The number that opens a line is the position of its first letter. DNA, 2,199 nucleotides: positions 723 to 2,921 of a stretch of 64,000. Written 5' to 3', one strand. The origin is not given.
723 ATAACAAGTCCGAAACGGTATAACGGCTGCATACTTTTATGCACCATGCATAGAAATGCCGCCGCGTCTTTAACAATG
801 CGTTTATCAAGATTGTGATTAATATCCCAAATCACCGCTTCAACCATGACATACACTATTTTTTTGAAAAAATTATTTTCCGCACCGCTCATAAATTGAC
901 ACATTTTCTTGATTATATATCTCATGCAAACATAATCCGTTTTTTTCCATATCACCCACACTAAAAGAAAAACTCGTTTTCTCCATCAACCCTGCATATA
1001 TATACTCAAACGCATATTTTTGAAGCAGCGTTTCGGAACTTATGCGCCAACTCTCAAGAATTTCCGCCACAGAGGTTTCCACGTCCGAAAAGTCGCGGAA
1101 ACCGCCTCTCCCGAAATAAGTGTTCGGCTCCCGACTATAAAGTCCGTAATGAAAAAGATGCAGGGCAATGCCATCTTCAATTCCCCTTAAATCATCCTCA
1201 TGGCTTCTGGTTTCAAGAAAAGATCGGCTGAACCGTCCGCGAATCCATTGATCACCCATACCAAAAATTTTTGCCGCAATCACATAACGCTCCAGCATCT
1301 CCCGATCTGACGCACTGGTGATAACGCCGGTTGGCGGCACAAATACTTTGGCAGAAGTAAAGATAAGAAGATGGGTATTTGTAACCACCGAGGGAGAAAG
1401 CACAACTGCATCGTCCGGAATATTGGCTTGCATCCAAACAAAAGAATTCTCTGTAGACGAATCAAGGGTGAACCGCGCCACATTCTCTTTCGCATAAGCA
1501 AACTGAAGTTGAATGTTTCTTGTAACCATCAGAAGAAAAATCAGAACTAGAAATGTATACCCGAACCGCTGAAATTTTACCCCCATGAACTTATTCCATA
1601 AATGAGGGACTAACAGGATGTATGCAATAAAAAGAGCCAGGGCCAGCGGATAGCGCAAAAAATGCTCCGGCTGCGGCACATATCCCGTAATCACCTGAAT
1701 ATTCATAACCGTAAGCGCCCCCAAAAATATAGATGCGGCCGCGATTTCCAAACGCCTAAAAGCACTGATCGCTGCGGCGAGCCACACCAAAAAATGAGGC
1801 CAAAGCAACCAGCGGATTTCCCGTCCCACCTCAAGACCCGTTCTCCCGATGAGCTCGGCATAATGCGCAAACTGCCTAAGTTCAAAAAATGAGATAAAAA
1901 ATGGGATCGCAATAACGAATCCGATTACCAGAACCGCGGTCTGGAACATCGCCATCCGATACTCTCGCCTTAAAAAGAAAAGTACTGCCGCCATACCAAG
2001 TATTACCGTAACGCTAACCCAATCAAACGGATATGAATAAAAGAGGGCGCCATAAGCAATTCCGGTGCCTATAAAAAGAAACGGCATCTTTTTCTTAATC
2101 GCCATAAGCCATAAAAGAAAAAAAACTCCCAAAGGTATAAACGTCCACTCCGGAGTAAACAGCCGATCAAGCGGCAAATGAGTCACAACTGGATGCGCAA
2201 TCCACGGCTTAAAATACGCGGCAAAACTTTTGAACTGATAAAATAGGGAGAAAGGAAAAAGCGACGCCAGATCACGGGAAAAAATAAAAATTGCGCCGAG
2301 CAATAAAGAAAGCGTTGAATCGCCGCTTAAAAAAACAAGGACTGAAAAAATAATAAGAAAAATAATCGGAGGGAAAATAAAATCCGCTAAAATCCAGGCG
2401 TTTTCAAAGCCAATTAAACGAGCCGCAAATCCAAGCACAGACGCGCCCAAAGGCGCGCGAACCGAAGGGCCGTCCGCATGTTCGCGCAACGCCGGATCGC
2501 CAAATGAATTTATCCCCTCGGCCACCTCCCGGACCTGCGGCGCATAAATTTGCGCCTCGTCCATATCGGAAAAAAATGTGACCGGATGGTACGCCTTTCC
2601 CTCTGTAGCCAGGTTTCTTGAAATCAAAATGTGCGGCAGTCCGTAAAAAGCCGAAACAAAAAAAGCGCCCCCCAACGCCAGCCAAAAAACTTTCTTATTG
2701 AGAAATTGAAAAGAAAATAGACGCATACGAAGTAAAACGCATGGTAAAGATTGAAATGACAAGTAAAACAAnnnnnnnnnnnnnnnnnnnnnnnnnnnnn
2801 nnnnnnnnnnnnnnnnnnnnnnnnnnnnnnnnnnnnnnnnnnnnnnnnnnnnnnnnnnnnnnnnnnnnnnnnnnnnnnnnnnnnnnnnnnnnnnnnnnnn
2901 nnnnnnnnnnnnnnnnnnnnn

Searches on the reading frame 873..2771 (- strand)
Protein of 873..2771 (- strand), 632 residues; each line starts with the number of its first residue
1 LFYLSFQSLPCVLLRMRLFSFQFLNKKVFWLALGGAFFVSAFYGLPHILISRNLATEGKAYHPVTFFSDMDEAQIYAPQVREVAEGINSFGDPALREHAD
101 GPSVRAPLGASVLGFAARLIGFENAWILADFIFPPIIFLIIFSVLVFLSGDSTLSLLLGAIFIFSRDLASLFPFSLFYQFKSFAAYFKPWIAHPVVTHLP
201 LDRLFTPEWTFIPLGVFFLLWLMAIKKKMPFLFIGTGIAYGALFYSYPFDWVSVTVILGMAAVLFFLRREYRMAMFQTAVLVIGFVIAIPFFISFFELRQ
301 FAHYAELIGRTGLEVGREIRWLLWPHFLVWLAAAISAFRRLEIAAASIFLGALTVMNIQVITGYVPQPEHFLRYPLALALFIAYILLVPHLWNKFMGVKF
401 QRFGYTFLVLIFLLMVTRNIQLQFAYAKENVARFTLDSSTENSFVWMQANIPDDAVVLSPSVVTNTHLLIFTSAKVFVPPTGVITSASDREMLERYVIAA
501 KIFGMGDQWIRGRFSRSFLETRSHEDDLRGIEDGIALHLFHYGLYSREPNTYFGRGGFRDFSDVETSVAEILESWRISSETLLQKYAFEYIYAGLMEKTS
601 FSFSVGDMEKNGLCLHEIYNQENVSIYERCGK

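Call 68: search_protein_families(library=pfam, alignment_id=A6, max_evalue=0.0001)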
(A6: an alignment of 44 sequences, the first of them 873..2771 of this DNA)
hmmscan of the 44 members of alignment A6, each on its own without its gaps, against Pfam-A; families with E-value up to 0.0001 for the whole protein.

A. member 1, window:873-2771:- (632 aa): 0 families

B. families by the number of members that match (of 44 scanned): 60 families (the first 25 are shown)
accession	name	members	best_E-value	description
PF00534.26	Glycos_transf_1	5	3.7e-65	Glycosyl transferases group 1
PF13692.12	Glyco_trans_1_4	5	3.7e-54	Glycosyl transferases group 1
PF13439.12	Glyco_transf_4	4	3.1e-21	Glycosyltransferase Family 4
PF13579.12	Glyco_trans_4_4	3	9.3e-16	Glycosyl transferase 4-like domain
PF05050.19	Methyltransf_21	2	2.3e-22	Methyltransferase FkbM domain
PF20706.3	GT4-conflict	2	6.4e-18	Family 4 Glycosyltransferase in conflict systems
PF13524.12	Glyco_trans_1_2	2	1.8e-16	Glycosyl transferase-like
PF01471.23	PG_binding_1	2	3.9e-08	Putative peptidoglycan binding domain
PF01425.27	Amidase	1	2.1e-150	Amidase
PF02719.21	Polysacc_synt_2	1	2.4e-89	Polysaccharide biosynthesis protein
PF00574.28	CLP_protease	1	1.1e-86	Clp protease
PF01653.23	DNA_ligase_aden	1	3.4e-80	NAD-dependent DNA ligase adenylation domain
PF01676.23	Metalloenzyme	1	1.3e-71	Metalloenzyme superfamily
PF06415.18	iPGM_N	1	1.4e-70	BPG-independent PGAM N-terminus (iPGM_N)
PF11104.14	PilM_2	1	1.3e-35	Type IV pilus assembly protein PilM;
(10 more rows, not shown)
